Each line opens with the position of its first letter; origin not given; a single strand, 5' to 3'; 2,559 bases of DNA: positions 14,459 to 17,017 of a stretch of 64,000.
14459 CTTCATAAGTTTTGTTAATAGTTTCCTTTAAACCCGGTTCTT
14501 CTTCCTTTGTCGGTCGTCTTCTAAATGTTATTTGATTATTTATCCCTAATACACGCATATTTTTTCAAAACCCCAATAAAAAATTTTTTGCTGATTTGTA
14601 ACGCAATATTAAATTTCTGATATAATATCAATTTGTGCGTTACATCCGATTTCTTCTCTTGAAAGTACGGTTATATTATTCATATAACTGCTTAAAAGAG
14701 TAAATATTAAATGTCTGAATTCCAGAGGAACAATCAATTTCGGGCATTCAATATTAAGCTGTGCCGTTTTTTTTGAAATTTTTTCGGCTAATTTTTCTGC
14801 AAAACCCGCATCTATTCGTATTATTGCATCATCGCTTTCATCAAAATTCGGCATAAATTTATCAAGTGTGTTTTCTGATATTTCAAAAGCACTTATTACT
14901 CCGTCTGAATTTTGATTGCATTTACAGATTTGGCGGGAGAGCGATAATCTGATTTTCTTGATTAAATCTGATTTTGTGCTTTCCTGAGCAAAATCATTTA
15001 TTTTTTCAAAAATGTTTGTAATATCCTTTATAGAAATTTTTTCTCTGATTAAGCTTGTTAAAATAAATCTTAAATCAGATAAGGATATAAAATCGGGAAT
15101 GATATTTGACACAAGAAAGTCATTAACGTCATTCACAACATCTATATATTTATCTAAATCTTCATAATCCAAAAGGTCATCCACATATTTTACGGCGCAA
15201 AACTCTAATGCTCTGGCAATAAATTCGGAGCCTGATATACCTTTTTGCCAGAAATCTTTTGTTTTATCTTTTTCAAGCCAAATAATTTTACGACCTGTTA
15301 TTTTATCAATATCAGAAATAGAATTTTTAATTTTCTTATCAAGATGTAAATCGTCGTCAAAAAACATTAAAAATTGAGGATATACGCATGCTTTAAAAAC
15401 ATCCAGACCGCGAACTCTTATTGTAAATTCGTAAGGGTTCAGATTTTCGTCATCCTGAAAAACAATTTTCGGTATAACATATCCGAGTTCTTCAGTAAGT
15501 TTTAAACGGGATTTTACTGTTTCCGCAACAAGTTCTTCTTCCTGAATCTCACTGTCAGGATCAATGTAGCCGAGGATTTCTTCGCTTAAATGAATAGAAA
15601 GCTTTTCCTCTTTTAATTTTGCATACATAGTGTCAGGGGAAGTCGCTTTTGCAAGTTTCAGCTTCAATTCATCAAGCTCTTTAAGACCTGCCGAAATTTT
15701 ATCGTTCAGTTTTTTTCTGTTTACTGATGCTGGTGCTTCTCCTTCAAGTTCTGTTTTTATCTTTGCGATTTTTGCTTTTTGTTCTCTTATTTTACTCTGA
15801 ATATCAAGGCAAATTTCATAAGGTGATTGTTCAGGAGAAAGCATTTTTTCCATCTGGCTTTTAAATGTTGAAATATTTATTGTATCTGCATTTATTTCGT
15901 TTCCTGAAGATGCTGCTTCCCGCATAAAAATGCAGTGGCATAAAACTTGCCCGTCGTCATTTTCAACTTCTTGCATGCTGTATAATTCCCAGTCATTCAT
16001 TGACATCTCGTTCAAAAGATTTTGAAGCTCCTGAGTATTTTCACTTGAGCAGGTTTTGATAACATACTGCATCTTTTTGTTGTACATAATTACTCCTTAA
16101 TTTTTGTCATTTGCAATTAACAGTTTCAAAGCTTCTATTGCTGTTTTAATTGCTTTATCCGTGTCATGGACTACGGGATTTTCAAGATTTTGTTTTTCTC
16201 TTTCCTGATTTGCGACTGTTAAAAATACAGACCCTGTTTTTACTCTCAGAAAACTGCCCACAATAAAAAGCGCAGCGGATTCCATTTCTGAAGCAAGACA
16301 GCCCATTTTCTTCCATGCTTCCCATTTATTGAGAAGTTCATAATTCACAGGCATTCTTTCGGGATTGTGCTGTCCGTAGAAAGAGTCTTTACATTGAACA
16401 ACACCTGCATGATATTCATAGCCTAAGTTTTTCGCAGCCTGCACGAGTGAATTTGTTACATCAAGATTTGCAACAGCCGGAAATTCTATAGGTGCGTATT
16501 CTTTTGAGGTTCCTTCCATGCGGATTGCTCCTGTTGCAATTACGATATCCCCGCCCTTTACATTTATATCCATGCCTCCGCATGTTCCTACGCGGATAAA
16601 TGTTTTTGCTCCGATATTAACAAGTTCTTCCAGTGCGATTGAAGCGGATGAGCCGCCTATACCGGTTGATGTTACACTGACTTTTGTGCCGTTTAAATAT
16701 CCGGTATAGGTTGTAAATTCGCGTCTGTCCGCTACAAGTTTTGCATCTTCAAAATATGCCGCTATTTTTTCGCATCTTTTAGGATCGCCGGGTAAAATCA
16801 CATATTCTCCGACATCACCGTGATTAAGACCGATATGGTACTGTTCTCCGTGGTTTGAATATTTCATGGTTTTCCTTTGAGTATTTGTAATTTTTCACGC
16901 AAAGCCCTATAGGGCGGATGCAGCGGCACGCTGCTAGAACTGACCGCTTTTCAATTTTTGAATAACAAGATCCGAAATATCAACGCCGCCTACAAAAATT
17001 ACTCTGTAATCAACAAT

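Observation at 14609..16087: Soluble FlhA C-terminal-domain protein lacking the FHIPEP membrane domain, fused to a DUF4177-like domain and a coiled coil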

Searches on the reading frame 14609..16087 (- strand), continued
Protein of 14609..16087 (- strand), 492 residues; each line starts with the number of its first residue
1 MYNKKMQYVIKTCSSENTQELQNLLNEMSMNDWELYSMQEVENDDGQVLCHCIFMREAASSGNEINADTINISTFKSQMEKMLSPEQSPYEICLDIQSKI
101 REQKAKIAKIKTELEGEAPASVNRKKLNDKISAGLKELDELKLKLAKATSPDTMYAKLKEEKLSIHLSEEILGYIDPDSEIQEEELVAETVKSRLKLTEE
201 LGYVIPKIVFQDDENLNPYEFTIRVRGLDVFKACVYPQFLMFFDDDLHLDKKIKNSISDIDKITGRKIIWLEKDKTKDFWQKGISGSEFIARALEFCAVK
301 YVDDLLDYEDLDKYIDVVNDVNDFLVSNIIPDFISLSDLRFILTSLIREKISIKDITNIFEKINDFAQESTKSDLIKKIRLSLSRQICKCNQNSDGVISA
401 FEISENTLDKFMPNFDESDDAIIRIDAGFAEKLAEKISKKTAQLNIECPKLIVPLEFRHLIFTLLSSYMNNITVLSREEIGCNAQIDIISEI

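Call 62: find_encoding_contigs(protein=P0376, flank=500, max_places=10)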
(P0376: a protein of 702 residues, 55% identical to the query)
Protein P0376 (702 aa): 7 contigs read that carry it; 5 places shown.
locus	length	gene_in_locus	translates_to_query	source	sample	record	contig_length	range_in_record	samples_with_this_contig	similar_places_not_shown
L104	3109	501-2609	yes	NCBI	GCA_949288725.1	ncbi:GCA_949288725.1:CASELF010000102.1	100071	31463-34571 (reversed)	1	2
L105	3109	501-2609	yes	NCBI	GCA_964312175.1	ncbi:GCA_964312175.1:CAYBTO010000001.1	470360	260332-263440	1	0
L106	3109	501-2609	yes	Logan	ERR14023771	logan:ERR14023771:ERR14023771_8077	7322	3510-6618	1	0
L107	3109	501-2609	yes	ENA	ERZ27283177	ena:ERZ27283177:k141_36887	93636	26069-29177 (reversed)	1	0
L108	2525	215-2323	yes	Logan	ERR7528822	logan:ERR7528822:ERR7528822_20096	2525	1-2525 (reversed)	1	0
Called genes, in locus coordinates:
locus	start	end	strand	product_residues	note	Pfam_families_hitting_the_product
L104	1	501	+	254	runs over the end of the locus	PF02108:FliH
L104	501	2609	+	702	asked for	PF00771:FHIPEP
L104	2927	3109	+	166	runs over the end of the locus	-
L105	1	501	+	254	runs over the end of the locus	PF02108:FliH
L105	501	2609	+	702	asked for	PF00771:FHIPEP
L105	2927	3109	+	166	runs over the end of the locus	-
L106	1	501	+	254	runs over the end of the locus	PF02108:FliH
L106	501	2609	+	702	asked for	PF00771:FHIPEP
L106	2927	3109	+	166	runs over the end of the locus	-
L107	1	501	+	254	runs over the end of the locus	PF02108:FliH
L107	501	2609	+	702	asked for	PF00771:FHIPEP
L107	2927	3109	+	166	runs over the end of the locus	-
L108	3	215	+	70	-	?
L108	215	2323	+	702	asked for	PF00771:FHIPEP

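Call 63: find_encoding_contigs(protein=P0312, flank=8000, max_places=3)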
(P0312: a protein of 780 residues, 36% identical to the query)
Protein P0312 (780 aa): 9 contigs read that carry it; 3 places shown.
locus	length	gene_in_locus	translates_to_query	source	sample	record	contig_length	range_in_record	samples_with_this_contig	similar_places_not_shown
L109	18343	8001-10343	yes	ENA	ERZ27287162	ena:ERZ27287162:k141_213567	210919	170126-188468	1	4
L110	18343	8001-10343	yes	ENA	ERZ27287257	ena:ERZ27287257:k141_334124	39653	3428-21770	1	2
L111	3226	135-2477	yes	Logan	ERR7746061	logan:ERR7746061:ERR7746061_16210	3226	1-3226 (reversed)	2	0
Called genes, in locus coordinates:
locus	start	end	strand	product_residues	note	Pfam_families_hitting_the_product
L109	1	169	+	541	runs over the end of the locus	-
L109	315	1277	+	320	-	PF01435:Peptidase_M48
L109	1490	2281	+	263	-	-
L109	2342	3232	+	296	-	-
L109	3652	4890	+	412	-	PF00771:FHIPEP (weak)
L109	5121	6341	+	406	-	PF12569:NatA_aux_su (faint), PF25575:TPR_BSK1_C (faint), PF13371:TPR_9 (faint), PF13414:TPR_11 (faint), PF07719:TPR_2 (faint), PF13181:TPR_8 (faint), PF12895:ANAPC3 (weak), PF00515:TPR_1 (weak), +6 more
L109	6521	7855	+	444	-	PF00771:FHIPEP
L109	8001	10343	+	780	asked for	PF00771:FHIPEP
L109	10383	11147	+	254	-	PF04536:TPM_phosphatase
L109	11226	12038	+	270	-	-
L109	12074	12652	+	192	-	PF04011:LemA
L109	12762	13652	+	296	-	-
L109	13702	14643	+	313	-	PF00092:VWA (faint), PF13519:VWA_2 (faint)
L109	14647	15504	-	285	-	-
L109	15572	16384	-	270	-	PF03743:TrbI (weak)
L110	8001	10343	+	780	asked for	PF00771:FHIPEP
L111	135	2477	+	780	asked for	PF00771:FHIPEP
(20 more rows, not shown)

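Call 64: find_encoding_contigs(protein=P0306, flank=8000, max_places=2)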
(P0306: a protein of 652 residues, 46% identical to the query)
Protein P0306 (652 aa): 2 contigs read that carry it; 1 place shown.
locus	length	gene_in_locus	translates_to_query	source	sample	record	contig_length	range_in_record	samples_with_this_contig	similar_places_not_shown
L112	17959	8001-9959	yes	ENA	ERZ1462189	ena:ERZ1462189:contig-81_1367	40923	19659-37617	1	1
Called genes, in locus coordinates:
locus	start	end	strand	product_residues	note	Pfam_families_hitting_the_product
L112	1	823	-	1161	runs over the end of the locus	-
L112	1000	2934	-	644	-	PF00990:GGDEF, PF13487:HD_5, PF01966:HD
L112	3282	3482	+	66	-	-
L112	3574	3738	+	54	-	-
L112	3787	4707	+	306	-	PF03692:CxxCxxCC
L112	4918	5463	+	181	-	PF02417:Chromate_transp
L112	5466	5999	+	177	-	PF02417:Chromate_transp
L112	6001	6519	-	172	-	-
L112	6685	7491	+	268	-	-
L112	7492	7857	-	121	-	-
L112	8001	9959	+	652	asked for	PF00771:FHIPEP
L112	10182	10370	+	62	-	PF00830:Ribosomal_L28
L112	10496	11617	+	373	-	PF00712:DNA_pol3_beta, PF02767:DNA_pol3_beta_2, PF02768:DNA_pol3_beta_3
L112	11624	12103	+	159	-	PF02542:YgbB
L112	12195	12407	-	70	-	-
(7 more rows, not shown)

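Call 67: find_homologous_proteins(query=P0153, max_evalue=1e-20)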
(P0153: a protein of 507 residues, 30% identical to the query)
Query P0153 (507 aa): 189 proteins with E <= 1e-20 among 8000 candidates; the best 120 are listed.
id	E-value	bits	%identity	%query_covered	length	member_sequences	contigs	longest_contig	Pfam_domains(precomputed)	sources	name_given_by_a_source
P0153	0.0e+0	1114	100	100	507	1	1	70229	PF00771.26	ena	-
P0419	5.3e-208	710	62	99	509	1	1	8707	PF00771.26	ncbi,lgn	ncbi:MAG: FHIPEP family type III secretion protein [Vampirovibrionia bacterium]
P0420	1.2e-202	692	60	100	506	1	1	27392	PF00771.26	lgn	-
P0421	5.9e-201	686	62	98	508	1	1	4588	PF00771.26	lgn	-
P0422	3.5e-199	681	61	98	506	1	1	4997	PF00771.26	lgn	-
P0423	8.0e-197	673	58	100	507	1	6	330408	PF00771.26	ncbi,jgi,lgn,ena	jgi:flagellar biosynthesis protein FlhA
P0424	6.0e-196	670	58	99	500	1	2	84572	PF00771.26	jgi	jgi:flagellar biosynthesis protein FlhA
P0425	2.1e-194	665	59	98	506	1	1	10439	PF00771.26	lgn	-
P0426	9.7e-193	659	58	98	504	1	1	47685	PF00771.26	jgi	jgi:flagellar biosynthesis protein FlhA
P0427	8.5e-191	653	56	100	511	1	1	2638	PF00771.26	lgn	-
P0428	7.1e-190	650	58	95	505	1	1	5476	PF00771.26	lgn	-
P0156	1.8e-145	503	60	72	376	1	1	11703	PF00771.26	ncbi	ncbi:MAG: FHIPEP family type III secretion protein, partial [Cyanobacteriota bacterium]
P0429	8.2e-109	383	40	96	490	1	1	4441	PF00771.26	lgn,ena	-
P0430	2.0e-106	375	41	97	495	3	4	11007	PF00771.26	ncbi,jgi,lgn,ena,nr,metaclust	ncbi:MAG: hypothetical protein A2287_01720 [Candidatus Melainabacteria bacterium RIFOXYA12_FULL_32_1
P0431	6.0e-101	357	40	96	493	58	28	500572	PF00771.26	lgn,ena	-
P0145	2.6e-98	348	38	97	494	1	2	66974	PF00771.26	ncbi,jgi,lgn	-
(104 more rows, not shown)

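Call 68: find_encoding_contigs(protein=P0423, flank=10000, max_places=2)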
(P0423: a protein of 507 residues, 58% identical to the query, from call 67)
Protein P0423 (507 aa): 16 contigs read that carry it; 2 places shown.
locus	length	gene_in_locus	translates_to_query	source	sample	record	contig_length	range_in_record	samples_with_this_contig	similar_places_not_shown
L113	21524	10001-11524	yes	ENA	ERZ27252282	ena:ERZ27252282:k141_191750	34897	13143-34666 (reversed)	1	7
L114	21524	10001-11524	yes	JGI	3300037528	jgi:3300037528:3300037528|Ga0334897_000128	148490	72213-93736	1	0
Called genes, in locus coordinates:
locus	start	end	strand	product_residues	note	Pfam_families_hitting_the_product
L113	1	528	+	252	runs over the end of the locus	?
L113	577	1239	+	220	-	PF00005:ABC_tran, PF13304:AAA_21 (faint)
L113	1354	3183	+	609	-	-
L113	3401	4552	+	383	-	PF00226:DnaJ, PF01556:DnaJ_C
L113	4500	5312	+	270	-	PF13353:Fer4_12, PF04055:Radical_SAM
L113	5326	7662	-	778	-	PF01368:DHH, PF02272:DHHA1, PF17768:RecJ_OB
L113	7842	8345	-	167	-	-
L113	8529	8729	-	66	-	PF02597:ThiS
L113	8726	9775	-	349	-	PF17792:ThiD2, PF02581:TMP-TENI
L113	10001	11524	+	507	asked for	PF00771:FHIPEP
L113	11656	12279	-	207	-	-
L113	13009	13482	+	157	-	PF07963:N_methyl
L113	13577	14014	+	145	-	PF07963:N_methyl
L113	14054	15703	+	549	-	PF13231:PMT_2 (weak)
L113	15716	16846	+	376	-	PF00857:Isochorismatase (faint)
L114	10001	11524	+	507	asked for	PF00771:FHIPEP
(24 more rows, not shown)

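Call 69: find_encoding_contigs(protein=P0430, flank=10000, max_places=2)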
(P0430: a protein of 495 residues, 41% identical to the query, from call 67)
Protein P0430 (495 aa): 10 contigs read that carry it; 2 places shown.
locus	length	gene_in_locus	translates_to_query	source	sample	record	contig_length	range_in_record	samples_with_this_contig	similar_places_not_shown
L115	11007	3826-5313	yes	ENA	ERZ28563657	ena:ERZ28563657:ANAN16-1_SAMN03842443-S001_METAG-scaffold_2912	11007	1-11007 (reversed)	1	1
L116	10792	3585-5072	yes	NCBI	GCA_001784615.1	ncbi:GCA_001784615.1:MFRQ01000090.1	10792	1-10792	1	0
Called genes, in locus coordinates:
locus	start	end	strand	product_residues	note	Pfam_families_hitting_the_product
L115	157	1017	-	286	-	PF00669:Flagellin_N, PF00700:Flagellin_C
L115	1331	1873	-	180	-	-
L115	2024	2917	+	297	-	-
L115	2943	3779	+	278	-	PF00528:BPD_transp_1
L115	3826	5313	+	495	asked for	PF00771:FHIPEP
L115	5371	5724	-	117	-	PF07022:Phage_CI_repr, PF12844:HTH_19, PF13560:HTH_31 (weak), PF01381:HTH_3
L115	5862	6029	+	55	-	-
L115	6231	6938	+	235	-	-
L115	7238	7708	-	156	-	-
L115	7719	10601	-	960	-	PF02739:5_3_exonuc_N, PF01367:5_3_exonuc, PF01612:DNA_pol_A_exo1, PF22619:DNA_polI_exo1, PF00476:DNA_pol_A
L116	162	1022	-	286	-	PF00669:Flagellin_N, PF00700:Flagellin_C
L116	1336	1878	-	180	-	-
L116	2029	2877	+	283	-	PF00528:BPD_transp_1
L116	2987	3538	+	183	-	PF00528:BPD_transp_1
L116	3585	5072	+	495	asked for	PF00771:FHIPEP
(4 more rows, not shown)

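Call 78: search_protein_families(library=padloc, proteins=[window:14609-16087:-], max_evalue=0.01)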
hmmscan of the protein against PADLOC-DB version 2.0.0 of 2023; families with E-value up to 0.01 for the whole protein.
window:14609-16087:- (492 aa): 0 families

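Call 79: search_protein_families(library=phrogs, proteins=[window:14609-16087:-], max_evalue=0.01)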
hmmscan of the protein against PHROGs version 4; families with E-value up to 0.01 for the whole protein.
window:14609-16087:- (492 aa): 1 family
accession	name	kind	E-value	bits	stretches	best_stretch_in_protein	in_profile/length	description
phrog_12657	-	unknown function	2.2e-20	73.6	1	138-490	218-576/579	-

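Call 80: search_dna_similar(query=window:14609-16087:-, collection=phages, mode=protein, max_evalue=0.00001, max_rows=12)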
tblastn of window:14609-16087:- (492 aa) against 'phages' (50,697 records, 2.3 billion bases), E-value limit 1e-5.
Records with a match: 1; places in all: 1; records where one place covers at least 80% of the query: 0.
Best place of each record, by identity: <60% 1.
By first word of the organism name: Bacteriophage 1.
By host as written in the record: - 1.
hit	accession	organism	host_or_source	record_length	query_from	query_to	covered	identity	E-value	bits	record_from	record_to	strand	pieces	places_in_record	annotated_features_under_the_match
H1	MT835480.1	Bacteriophage sp.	human fecal samples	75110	152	492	69%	21.4%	7e-7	58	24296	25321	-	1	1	record has no annotation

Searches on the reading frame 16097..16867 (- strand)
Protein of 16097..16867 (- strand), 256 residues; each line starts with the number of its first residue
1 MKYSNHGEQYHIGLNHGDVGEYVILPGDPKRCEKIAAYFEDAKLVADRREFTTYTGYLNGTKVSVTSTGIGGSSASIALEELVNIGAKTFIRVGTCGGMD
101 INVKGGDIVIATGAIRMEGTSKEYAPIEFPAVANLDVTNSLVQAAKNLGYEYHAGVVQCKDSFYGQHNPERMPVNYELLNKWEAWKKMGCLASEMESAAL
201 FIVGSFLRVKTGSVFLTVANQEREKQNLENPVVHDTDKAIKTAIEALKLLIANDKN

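Call 3: search_protein_families(library=pfam, proteins=[window:16097-16867:-], max_evalue=1)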
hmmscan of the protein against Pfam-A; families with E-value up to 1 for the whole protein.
window:16097-16867:- (256 aa): 2 families
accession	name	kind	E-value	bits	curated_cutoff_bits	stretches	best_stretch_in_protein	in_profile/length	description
PF01048.26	PNP_UDP_1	-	3.6e-42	144.8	25.1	1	22-250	2-231/233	Phosphorylase superfamily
PF01624.25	MutS_I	-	0.085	13.5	20.6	1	36-88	28-79/113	MutS domain I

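Call 4: search_protein_families(library=ncbifam, proteins=[window:16097-16867:-], max_evalue=1)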
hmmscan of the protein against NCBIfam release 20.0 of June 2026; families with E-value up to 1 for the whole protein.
window:16097-16867:- (256 aa): 19 families
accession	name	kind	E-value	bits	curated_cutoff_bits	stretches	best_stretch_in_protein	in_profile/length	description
TIGR01718.1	Uridine-psphlse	equivalog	1.7e-97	325.6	280.3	1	9-251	1-245/245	uridine phosphorylase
NF008383.0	PRK11178.1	equivalog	2.5e-61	207.2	262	1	8-251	5-253/254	uridine phosphorylase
NF004489.0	PRK05819.1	subfamily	1.6e-41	142.1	230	1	10-225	4-210/236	DeoD-type purine-nucleoside phosphorylase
NF009914.0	PRK13374.1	subfamily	7.6e-34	117.3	338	1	11-224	5-209/235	DeoD-type purine-nucleoside phosphorylase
TIGR00107.1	deoD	equivalog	1.1e-32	113.4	232.25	1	11-227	1-208/232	purine-nucleoside phosphorylase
NF005500.0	PRK07115.1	equivalog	2.1e-21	76.4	264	1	60-251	62-248/261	AMP nucleosidase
TIGR01721.1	AMN-like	hypoth_equivalog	1.3e-16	60.5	307.2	1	61-216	60-206/269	AMP nucleosidase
TIGR01719.1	euk_UDPppase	equivalog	2.3e-10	40.2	249.95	1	16-220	28-252/287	uridine phosphorylase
NF004079.0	PRK05584.1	equivalog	2.4e-09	37.1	169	1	48-203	28-182/232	5'-methylthioadenosine/adenosylhomocysteine nucleosidase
TIGR01717.1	AMP-nucleosdse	equivalog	8.5e-07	28.1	364.7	1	60-219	262-420/478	AMP nucleosidase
NF011286.0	PRK14697.1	equivalog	1.5e-06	27.9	260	1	52-146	33-127/233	bifunctional 5'-methylthioadenosine/S-adenosylhomocysteine nucleosidase/phosphatase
NF005213.0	PRK06698.1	equivalog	7.5e-06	25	768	1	52-146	33-127/459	bifunctional 5'-methylthioadenosine/S-adenosylhomocysteine nucleosidase/phosphatase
NF006142.0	PRK08292.1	equivalog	1.5e-05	24.1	307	1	61-214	278-430/492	AMP nucleosidase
TIGR01704.1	MTA_SAH-Nsdase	equivalog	2e-05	24.2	73.8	1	53-115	32-95/229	5'-methylthioadenosine/S-adenosylhomocysteine nucleosidase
TIGR03468.1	HpnG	hypoth_equivalog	3e-05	23.7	187.1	1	60-166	19-114/212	hopanoid-associated phosphorylase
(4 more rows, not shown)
